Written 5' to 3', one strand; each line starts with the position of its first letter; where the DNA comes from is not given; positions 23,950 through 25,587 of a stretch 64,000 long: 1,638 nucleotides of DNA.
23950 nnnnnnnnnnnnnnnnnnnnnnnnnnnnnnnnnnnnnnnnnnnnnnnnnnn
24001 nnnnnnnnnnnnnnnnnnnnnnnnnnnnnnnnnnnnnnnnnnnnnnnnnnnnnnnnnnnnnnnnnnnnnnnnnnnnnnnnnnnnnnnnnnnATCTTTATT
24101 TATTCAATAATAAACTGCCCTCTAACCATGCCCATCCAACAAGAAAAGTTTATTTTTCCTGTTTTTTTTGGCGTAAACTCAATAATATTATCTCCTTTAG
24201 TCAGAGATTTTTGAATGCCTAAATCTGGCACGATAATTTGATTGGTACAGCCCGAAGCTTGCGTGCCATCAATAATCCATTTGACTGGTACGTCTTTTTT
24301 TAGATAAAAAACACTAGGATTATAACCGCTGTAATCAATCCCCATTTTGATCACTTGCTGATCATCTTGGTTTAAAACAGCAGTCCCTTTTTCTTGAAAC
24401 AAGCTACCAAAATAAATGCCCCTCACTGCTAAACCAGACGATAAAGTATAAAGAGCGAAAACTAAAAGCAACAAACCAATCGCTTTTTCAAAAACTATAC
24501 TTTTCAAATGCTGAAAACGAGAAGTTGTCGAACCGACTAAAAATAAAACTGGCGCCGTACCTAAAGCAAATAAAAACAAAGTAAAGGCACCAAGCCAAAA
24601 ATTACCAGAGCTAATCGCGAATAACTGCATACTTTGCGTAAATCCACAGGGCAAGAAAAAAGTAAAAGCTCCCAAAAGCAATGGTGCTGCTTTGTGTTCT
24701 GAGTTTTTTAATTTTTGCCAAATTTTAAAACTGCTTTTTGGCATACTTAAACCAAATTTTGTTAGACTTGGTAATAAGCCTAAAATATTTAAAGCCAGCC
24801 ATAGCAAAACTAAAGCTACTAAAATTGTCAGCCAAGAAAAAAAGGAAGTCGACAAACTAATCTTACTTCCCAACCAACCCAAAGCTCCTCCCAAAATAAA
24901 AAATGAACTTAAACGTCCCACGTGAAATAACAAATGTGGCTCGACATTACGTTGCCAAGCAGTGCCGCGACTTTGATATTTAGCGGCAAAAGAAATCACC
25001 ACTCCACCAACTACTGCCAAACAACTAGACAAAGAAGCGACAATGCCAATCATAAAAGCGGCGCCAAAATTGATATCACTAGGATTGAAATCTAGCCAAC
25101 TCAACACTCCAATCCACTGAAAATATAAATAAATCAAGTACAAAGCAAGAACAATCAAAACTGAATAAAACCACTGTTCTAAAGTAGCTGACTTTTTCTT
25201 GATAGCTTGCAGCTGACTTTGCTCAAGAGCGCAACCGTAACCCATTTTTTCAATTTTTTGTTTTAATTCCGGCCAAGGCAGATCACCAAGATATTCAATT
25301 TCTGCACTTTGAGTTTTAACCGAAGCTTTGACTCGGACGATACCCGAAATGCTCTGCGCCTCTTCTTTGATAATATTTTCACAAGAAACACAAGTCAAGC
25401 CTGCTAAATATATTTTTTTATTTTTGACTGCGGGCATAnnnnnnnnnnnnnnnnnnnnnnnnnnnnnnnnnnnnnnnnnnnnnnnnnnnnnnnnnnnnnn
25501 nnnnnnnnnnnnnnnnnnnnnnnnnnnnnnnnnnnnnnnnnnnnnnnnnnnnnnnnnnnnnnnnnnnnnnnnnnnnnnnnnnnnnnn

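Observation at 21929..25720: Copper operon csoR / HMA-DsbD_2-cupredoxin membrane protein / copA with an unusual three-domain middle gene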

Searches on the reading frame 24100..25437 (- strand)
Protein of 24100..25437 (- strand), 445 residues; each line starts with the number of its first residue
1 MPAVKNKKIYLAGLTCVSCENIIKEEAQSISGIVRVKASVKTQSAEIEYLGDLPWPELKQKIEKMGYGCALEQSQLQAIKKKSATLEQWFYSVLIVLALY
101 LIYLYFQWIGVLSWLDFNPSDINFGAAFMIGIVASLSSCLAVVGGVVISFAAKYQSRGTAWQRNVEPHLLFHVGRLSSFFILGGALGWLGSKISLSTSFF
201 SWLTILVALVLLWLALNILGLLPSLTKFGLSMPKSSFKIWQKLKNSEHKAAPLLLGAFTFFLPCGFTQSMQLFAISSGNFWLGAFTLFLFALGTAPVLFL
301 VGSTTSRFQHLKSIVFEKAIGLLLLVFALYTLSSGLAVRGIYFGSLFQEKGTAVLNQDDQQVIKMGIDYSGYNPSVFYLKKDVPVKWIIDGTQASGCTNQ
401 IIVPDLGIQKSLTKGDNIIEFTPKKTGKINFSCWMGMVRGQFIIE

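Call 3: search_protein_families(library=pfam, proteins=[window:24100-25437:-], max_evalue=1)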
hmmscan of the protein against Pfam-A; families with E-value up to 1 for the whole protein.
window:24100-25437:- (445 aa): 6 families
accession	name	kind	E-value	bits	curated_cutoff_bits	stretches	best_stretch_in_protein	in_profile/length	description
PF13386.12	DsbD_2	-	4.2e-32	112.1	24.9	1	126-330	1-199/199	Cytochrome C biogenesis protein transmembrane region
PF00403.32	HMA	-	5e-09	36.9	24.8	1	10-67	3-61/62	Heavy-metal-associated domain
PF13473.12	Cupredoxin_1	-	3.5e-08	33.8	27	1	353-444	16-104/104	Cupredoxin-like domain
PF02683.22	DsbD_TM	-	1.1e-05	25.2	27.1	1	126-330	7-213/219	Cytochrome C biogenesis protein transmembrane domain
PF12089.13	DUF3566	-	0.011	16.5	22.2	1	191-261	17-89/118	Transmembrane domain of unknown function (DUF3566)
PF05393.16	Hum_adeno_E3A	-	0.57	10.8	22.9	0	65-102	18-55/100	Human adenovirus early E3A glycoprotein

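Call 4: search_protein_families(library=ncbifam, proteins=[window:24100-25437:-], max_evalue=0.1)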
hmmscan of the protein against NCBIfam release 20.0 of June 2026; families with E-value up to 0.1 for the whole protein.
window:24100-25437:- (445 aa): 9 families
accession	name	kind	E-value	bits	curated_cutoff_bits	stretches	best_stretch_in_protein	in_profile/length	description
NF033556.1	MerTP_fusion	equivalog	1.1e-07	31.6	180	1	4-68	119-184/186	mercuric transport protein MerTP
NF010311.1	PRK13748.1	subfamily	1.5e-05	24.1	600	1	9-80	3-74/560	mercury(II) reductase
NF033795.1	chaper_CopZ_Bs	exception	3.6e-05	23.9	91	1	9-68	4-64/66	copper chaperone CopZ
NF041115.1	UxxU_metal_bind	equivalog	3.9e-05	23.7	95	1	10-50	9-49/74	metal-binding (seleno)protein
NF047957.1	CopZ_AFE_1862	equivalog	5.8e-05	23.4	85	1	9-68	3-60/62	CopZ family metallochaperone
TIGR00003.1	TIGR00003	subfamily_domain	0.00083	19.5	62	1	8-68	3-64/66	copper ion binding protein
NF033794.2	chaper_CopZ_Eh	exception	0.001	19.1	95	1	8-68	3-64/68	copper chaperone CopZ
NF007952.0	PRK10671.1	equivalog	0.0092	14.2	1316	1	7-81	105-177/838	copper-exporting P-type ATPase CopA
NF008262.1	PRK11033.1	equivalog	0.015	13.7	1005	1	10-133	46-160/731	zinc/cadmium/mercury/lead-transporting ATPase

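Call 5: find_homologous_proteins(query=window:24100-25437:-, max_evalue=0.00001)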
Query window:24100-25437:- (445 aa): 3194 proteins with E <= 0.00001 among 8000 candidates; the best 120 are listed.
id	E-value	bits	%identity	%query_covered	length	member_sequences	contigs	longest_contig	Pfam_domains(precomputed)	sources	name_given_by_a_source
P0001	6.5e-292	986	100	100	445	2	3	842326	PF00403.33,PF13473.13,PF02683.23,PF13386.13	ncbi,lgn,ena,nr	ncbi:sulfite exporter TauE/SafE family protein [Candidatus Nomurabacteria bacterium]|nr:sulfite expo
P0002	4.3e-226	769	76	100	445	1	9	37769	PF00403.33,PF13473.13,PF02683.23,PF13386.13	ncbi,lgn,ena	-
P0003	2.2e-216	737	74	100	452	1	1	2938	PF00403.33,PF13473.13,PF13386.13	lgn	-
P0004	2.6e-205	701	70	100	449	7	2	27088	PF00403.33,PF13473.13,PF13386.13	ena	-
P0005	5.7e-205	700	72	100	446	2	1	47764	PF00403.33,PF13473.13,PF13386.13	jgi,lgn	jgi:sulfite exporter TauE/SafE/copper chaperone CopZ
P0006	3.7e-204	697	71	100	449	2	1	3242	PF00403.33,PF13473.13,PF02683.23,PF13386.13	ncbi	-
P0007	1.3e-200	685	69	100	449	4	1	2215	PF00403.33,PF13473.13,PF13386.13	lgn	-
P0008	6.1e-176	604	62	100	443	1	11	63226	PF00403.33,PF13473.13,PF13386.13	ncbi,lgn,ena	-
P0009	1.2e-174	600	59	99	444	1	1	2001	PF00403.33,PF13473.13,PF13386.13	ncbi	-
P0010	2.1e-174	599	61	100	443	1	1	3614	PF00403.33,PF13473.13,PF13386.13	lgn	-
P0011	5.9e-174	597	60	100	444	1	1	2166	PF00403.33,PF13473.13,PF13386.13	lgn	-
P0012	8.3e-174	597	61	100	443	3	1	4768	PF00403.33,PF13473.13,PF13386.13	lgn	-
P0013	7.1e-173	594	61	100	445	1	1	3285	PF00403.33,PF13473.13,PF13386.13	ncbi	-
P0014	1.1e-172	593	59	99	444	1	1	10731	PF00403.33,PF13473.13,PF13386.13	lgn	-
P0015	2.3e-171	589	60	100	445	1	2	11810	PF00403.33,PF13473.13,PF13386.13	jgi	-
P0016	3.2e-170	585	59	100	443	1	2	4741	PF00403.33,PF13473.13,PF13386.13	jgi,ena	-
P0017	2.6e-169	582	59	100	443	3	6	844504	PF00403.33,PF13473.13,PF13386.13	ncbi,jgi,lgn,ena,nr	ncbi:hypothetical protein HOB10_04450 [Candidatus Parcubacteria bacterium]|jgi:uncharacterized prote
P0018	3.2e-169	582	60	100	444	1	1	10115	PF00403.33,PF13473.13,PF02683.23,PF13386.13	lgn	-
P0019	2.7e-167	576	57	99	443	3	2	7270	PF00403.33,PF13473.13,PF02683.23,PF13386.13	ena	-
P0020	4.2e-167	575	59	100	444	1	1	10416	PF00403.33,PF13473.13,PF13386.13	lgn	-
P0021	5.2e-167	575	59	100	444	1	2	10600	PF00403.33,PF13473.13,PF13386.13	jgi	-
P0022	9.2e-167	574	59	100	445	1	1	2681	PF00403.33,PF13473.13,PF13386.13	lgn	-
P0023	3.1e-166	572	59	100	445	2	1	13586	PF00403.33,PF13473.13,PF13386.13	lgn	-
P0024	3.7e-166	572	59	99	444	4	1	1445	PF00403.33,PF13473.13,PF02683.23,PF13386.13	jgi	jgi:sulfite exporter TauE/SafE/copper chaperone CopZ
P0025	4.2e-166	572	57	100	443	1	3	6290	PF00403.33,PF13473.13,PF13386.13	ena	-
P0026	4.7e-166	571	58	99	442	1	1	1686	PF00403.33,PF13473.13,PF13386.13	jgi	-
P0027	1.1e-165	570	57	99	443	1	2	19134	PF00403.33,PF13473.13,PF13386.13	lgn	-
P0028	2.8e-165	569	57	99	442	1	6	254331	PF00403.33,PF13473.13,PF13386.13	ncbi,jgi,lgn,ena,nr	ncbi:hypothetical protein HON36_01370 [Candidatus Parcubacteria bacterium]|jgi:sulfite exporter TauE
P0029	3.0e-165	569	51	100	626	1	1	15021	PF00403.33,PF13473.13,PF13386.13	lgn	-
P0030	6.1e-165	568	58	100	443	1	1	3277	PF00403.33,PF13473.13,PF13386.13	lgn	-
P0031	6.6e-165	568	57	100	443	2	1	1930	PF13473.13,PF13386.13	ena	-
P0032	1.0e-164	567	58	99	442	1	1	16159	PF00403.33,PF13473.13,PF13386.13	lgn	-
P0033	1.0e-164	567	57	99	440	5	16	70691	PF00403.33,PF13473.13,PF13386.13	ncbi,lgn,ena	-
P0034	1.3e-164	567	58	100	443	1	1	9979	PF00403.33,PF13473.13,PF13386.13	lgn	-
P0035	1.5e-164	567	58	100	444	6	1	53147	PF00403.33,PF13473.13,PF13386.13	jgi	-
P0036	1.9e-164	566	57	100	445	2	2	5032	PF13473.13,PF13386.13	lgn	-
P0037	7.9e-164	564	58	100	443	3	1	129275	PF00403.33,PF13473.13,PF13386.13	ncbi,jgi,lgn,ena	ncbi:MAG: sulfite exporter TauE/SafE family protein [Patescibacteria group bacterium]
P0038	8.0e-164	564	57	100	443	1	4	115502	PF00403.33,PF13473.13,PF13386.13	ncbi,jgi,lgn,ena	-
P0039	6.6e-163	561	56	99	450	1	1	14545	PF00403.33,PF13473.13,PF13386.13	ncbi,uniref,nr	ncbi:MAG: hypothetical protein COY69_03375 [Candidatus Magasanikbacteria bacterium CG_4_10_14_0_8_um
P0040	1.2e-162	560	60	97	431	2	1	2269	PF00403.33,PF13473.13,PF13386.13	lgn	-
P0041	2.1e-162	559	57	100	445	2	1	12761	PF13473.13,PF13386.13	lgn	-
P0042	3.4e-162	559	59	97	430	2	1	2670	PF00403.33,PF13473.13,PF02683.23,PF13386.13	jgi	-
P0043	6.4e-162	558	57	100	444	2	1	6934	PF00403.33,PF13473.13,PF13386.13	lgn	-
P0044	1.5e-161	557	55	100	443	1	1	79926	PF00403.33,PF13473.13,PF02683.23,PF13386.13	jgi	jgi:uncharacterized protein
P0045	2.2e-161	556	58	99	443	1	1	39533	PF13473.13,PF13386.13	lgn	-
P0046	3.9e-161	555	49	98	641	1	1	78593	PF00403.33,PF13473.13,PF13386.13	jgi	jgi:sulfite exporter TauE/SafE/copper chaperone CopZ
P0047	5.6e-161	555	57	100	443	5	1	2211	PF00403.33,PF13473.13,PF13386.13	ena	-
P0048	9.9e-161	554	56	99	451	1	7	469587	PF00403.33,PF13473.13,PF13386.13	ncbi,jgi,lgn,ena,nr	ncbi:hypothetical protein HN481_04005 [Candidatus Parcubacteria bacterium]|jgi:uncharacterized prote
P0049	1.8e-160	553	57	99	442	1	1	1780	PF00403.33,PF13473.13,PF13386.13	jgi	-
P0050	2.2e-159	549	56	97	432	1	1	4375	PF00403.33,PF13473.13,PF13386.13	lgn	-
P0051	2.2e-159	549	56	99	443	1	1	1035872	PF00403.33,PF13473.13,PF13386.13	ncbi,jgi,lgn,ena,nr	ncbi:sulfite exporter TauE/SafE family protein [Patescibacteria group bacterium]|nr:sulfite exporter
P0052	6.0e-159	548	57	99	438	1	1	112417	PF00403.33,PF13473.13,PF13386.13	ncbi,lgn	-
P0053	7.3e-159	548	57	99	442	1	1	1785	PF00403.33,PF13473.13,PF13386.13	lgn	-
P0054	7.8e-159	548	56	97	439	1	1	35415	PF00403.33,PF13473.13,PF13386.13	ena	-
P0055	1.3e-158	547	56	97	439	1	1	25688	PF00403.33,PF13473.13,PF13386.13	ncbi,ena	-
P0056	1.9e-158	546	55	100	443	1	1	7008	PF00403.33,PF13473.13,PF13386.13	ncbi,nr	ncbi:MAG: sulfite exporter TauE/SafE family protein [bacterium]|nr:sulfite exporter TauE/SafE family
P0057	3.3e-158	546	56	99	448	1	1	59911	PF00403.33,PF13473.13,PF13386.13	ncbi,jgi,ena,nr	ncbi:hypothetical protein C0581_01655 [Candidatus Parcubacteria bacterium]|nr:MAG: hypothetical prot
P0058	5.9e-158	545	56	99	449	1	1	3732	PF00403.33,PF13473.13,PF13386.13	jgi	jgi:sulfite exporter TauE/SafE/copper chaperone CopZ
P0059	8.1e-157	541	55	99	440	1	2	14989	PF00403.33,PF13473.13,PF13386.13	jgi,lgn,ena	-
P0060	1.1e-156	541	57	97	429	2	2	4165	PF00403.33,PF13473.13,PF02683.23,PF13386.13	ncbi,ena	-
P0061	1.4e-156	540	54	99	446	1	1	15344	PF00403.33,PF13473.13,PF13386.13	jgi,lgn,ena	-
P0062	1.6e-156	540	55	99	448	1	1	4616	PF00403.33,PF13386.13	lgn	-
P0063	3.0e-156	539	54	99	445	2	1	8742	PF00403.33,PF13473.13,PF13386.13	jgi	-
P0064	5.3e-156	538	54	99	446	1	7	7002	PF00403.33,PF13473.13,PF13386.13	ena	-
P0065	6.7e-156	538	55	99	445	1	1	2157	PF00403.33,PF13473.13,PF13386.13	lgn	-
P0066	7.7e-156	538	54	100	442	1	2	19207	PF00403.33,PF13473.13,PF13386.13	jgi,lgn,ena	-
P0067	1.5e-155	537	55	99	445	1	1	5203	PF00403.33,PF13473.13,PF13386.13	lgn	-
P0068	3.2e-155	536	54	99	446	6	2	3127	PF00403.33,PF13473.13,PF13386.13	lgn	-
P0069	5.6e-155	535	55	99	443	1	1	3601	PF00403.33,PF13473.13,PF13386.13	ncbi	-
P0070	1.4e-154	534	53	99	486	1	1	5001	PF00403.33,PF13473.13,PF13386.13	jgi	-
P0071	1.4e-154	534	54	99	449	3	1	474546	PF00403.33,PF13473.13,PF13386.13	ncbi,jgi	ncbi:MAG: sulfite exporter TauE/SafE family protein [Candidatus Magasanikbacteria bacterium]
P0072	1.5e-154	534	55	99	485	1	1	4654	PF00403.33,PF13473.13,PF13386.13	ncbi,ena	-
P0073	2.8e-154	533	54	99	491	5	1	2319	PF00403.33,PF13473.13,PF13386.13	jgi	-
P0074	4.7e-154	532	55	97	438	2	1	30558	PF00403.33,PF13473.13,PF13386.13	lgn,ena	-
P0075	5.0e-154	532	52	99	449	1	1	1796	PF00403.33,PF13473.13,PF13386.13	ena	-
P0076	7.5e-154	531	54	99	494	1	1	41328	PF00403.33,PF13473.13,PF13386.13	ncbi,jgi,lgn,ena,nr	ncbi:sulfite exporter TauE/SafE family protein [Patescibacteria group bacterium]|nr:sulfite exporter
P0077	1.0e-153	531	52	99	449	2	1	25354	PF00403.33,PF13473.13,PF13386.13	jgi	jgi:uncharacterized protein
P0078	1.1e-153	531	54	97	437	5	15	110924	PF00403.33,PF13473.13,PF13386.13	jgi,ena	-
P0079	3.0e-153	529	52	99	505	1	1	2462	PF00403.33,PF13473.13,PF13386.13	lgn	-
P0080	3.6e-153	529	52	99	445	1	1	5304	PF00403.33,PF13473.13,PF13386.13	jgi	jgi:sulfite exporter TauE/SafE/copper chaperone CopZ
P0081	6.5e-153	528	55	99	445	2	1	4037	PF00403.33,PF13473.13,PF13386.13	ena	-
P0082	2.2e-152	526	54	99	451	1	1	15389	PF00403.33,PF13473.13,PF13386.13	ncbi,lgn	-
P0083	7.1e-152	525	52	98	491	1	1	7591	PF00403.33,PF13473.13,PF13386.13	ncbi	ncbi:MAG: sulfite exporter TauE/SafE family protein [bacterium]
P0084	1.6e-151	524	53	99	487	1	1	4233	PF00403.33,PF13473.13,PF13386.13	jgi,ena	-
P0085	3.0e-151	523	53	99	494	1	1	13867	PF00403.33,PF13473.13,PF13386.13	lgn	-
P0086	1.1e-150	521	54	99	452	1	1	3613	PF00403.33,PF13473.13,PF13386.13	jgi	-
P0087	2.5e-150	520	53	99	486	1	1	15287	PF00403.33,PF13473.13,PF13386.13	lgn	-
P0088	2.5e-150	520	53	99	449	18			PF00403.33,PF13473.13,PF13386.13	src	-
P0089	5.2e-150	519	51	99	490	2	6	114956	PF00403.33,PF13473.13,PF13386.13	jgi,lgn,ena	jgi:uncharacterized protein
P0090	2.0e-149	517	55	99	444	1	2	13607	PF00403.33,PF13473.13,PF13386.13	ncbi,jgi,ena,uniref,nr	ncbi:hypothetical protein COT97_05045 [Candidatus Falkowbacteria bacterium CG10_big_fil_rev_8_21_14_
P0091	4.1e-149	516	52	99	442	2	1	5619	PF00403.33,PF13473.13,PF13386.13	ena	-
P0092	6.5e-149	515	51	99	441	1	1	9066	PF00403.33,PF13473.13,PF13386.13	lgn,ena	-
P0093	1.9e-148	513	54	99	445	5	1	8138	PF00403.33,PF13473.13,PF13386.13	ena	-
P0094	1.8e-147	510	51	99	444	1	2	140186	PF00403.33,PF13473.13,PF13386.13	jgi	jgi:uncharacterized protein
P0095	1.3e-146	507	53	100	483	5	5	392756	PF00403.33,PF13473.13,PF13386.13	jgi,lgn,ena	jgi:uncharacterized protein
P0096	1.7e-146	507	51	99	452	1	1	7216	PF13473.13,PF13386.13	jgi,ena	-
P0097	1.7e-146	507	51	99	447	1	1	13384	PF00403.33,PF13473.13,PF13386.13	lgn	-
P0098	2.8e-146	506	53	97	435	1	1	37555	PF00403.33,PF13473.13,PF13386.13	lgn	-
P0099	2.9e-146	506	52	99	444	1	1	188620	PF00403.33,PF13473.13,PF13386.13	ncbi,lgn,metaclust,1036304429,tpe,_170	metaclust:\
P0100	4.0e-146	506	52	99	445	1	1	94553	PF00403.33,PF13473.13,PF13386.13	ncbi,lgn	-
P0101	5.0e-146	505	51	99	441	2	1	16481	PF00403.33,PF13473.13,PF13386.13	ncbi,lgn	ncbi:MAG: sulfite exporter TauE/SafE family protein [Candidatus Magasanikbacteria bacterium]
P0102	6.1e-146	505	51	99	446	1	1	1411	PF00403.33,PF13473.13,PF13386.13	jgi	-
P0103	9.3e-146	505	50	99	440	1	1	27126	PF00403.33,PF13473.13,PF13386.13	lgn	-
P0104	5.2e-145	502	52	99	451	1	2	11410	PF00403.33,PF13473.13,PF13386.13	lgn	-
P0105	6.1e-145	502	51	99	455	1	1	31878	PF00403.33,PF13473.13,PF13386.13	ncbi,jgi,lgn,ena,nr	ncbi:sulfite exporter TauE/SafE family protein [Patescibacteria group bacterium]|nr:sulfite exporter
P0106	7.2e-145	502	50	99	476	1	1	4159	PF00403.33,PF13473.13,PF13386.13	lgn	-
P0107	8.1e-145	501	50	99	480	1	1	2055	PF00403.33,PF13473.13,PF13386.13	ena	-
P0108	9.2e-145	501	53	99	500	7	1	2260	PF00403.33,PF13473.13,PF13386.13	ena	-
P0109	1.4e-144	501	52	99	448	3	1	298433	PF00403.33,PF13473.13,PF13386.13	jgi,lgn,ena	-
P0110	1.5e-144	501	51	99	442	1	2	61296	PF00403.33,PF13473.13,PF13386.13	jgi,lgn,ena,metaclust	metaclust:\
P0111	6.2e-144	499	52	99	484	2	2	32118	PF00403.33,PF13473.13,PF02683.23,PF13386.13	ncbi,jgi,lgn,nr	ncbi:sulfite exporter TauE/SafE family protein [Candidatus Kuenenbacteria bacterium]|nr:sulfite expo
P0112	7.3e-144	498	49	99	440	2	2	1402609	PF13473.13,PF13386.13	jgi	jgi:sulfite exporter TauE/SafE/copper chaperone CopZ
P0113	1.2e-143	498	50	99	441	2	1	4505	PF00403.33,PF13473.13,PF13386.13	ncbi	-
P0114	1.6e-143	497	52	99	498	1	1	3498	PF00403.33,PF13473.13,PF02683.23,PF13386.13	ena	-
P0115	2.7e-143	496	51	100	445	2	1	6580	PF13386.13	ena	-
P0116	6.2e-143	495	51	99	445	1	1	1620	PF00403.33,PF13473.13,PF13386.13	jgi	jgi:sulfite exporter TauE/SafE/copper chaperone CopZ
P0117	7.5e-143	495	49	99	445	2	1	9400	PF13473.13,PF13386.13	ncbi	-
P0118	1.2e-142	494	50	97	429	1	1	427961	PF00403.33,PF13473.13,PF13386.13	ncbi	-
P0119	1.6e-142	494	51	99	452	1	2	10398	PF00403.33,PF13473.13,PF13386.13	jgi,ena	-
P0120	1.6e-142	494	51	96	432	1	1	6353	PF00403.33,PF13473.13,PF13386.13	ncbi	ncbi:MAG: sulfite exporter TauE/SafE family protein, partial [bacterium]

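Call 28: search_dna_similar(query=window:24100-25437:-, collection=plasmids, mode=protein, max_evalue=0.001, max_rows=30)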
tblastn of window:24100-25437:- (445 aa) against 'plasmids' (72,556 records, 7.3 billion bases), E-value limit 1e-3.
Records with a match: 85; places in all: 93; records where one place covers at least 80% of the query: 1.
Best place of each record, by identity: <60% 85.
By first word of the organism name: Hymenobacter 18; Listeria 10; Streptomyces 8; Lactococcus 5; Candidatus 4; Nostoc 4; Synechococcus 3; Deinococcus 2; Mycolicibacterium 2; Chondrocystis 2; and 24 more.
By predicted mobility (MOB-suite, as given by PLSDB): non-mobilizable 48; mobilizable 25; conjugative 12.
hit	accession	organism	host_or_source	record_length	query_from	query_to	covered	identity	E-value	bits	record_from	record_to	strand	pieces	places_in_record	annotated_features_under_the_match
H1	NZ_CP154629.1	Acetoanaerobium noterae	cell culture,Sludge of a digestion ...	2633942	7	444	98%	30.0%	2e-42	167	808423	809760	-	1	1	none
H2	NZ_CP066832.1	Streptomyces liliifuscus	whole organism,soil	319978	131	437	69%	30.5%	2e-15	86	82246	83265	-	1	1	sulfite exporter TauE/SafE family protein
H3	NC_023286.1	Streptomyces sp. F12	-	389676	131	437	69%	30.5%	2e-16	89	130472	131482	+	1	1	sulfite exporter TauE/SafE family protein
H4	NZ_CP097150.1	Deinococcus sp. QL22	-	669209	122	437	71%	29.4%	7e-22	106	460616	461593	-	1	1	sulfite exporter TauE/SafE family protein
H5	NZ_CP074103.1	Streptomyces mirabilis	fresh creek bank soil, topsoil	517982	131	437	69%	29.7%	2e-15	87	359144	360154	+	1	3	sulfite exporter TauE/SafE family protein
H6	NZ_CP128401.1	Candidatus Chlorohelix allophototropha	Single colony of Candidatus Chlorohelix ...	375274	128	444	71%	28.0%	2e-11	74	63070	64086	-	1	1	sulfite exporter TauE/SafE family protein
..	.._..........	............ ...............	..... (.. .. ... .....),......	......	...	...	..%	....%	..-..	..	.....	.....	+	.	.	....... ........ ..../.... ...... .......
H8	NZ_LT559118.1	Nonomuraea gerenzanensis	-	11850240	131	440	70%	24.2%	1e-6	59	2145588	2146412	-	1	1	none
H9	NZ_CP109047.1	Streptomyces sp. NBC_00637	-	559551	230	440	47%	27.8%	4e-10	70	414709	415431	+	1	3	sulfite exporter TauE/SafE family protein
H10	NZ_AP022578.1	Mycolicibacterium aubagnense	-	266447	223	444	50%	25.5%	2e-9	68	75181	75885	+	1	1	sulfite exporter TauE/SafE family protein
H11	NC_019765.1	Stanieria cyanosphaera PCC 7437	-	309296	301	440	31%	30.5%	2e-4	52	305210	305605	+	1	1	cupredoxin domain-containing protein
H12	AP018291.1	Calothrix sp. NIES-4105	-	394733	303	440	31%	29.8%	2e-5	55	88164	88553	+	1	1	hypothetical protein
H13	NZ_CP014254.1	Listeria monocytogenes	food,fire pearl white nectarine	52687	342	445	23%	36.2%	4e-9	67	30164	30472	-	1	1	cupredoxin domain-containing protein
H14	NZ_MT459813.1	Listeria monocytogenes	-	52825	342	445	23%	36.2%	4e-9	67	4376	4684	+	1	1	cupredoxin domain-containing protein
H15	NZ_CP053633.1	Listeria monocytogenes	food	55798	342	445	23%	36.2%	4e-9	67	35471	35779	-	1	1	cupredoxin domain-containing protein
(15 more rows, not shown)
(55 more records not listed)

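Call 29: get_annotated_region(hit=H1, flank=5000)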
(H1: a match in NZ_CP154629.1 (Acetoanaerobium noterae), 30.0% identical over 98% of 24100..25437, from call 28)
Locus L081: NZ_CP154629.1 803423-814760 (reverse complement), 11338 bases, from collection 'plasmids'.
description: Acetoanaerobium noterae strain DSL2 plasmid pTPELB2, complete sequence
organism: Acetoanaerobium noterae (NCBI taxid 745369)
taxonomy: Bacteria; Bacillota; Clostridia; Peptostreptococcales; Filifactoraceae; Acetoanaerobium; Acetoanaerobium noterae
host: -; source: cell culture,Sludge of a digestion tower of a wastewater treatment plant; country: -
typing (MOB-suite, as given by PLSDB): non-mobilizable
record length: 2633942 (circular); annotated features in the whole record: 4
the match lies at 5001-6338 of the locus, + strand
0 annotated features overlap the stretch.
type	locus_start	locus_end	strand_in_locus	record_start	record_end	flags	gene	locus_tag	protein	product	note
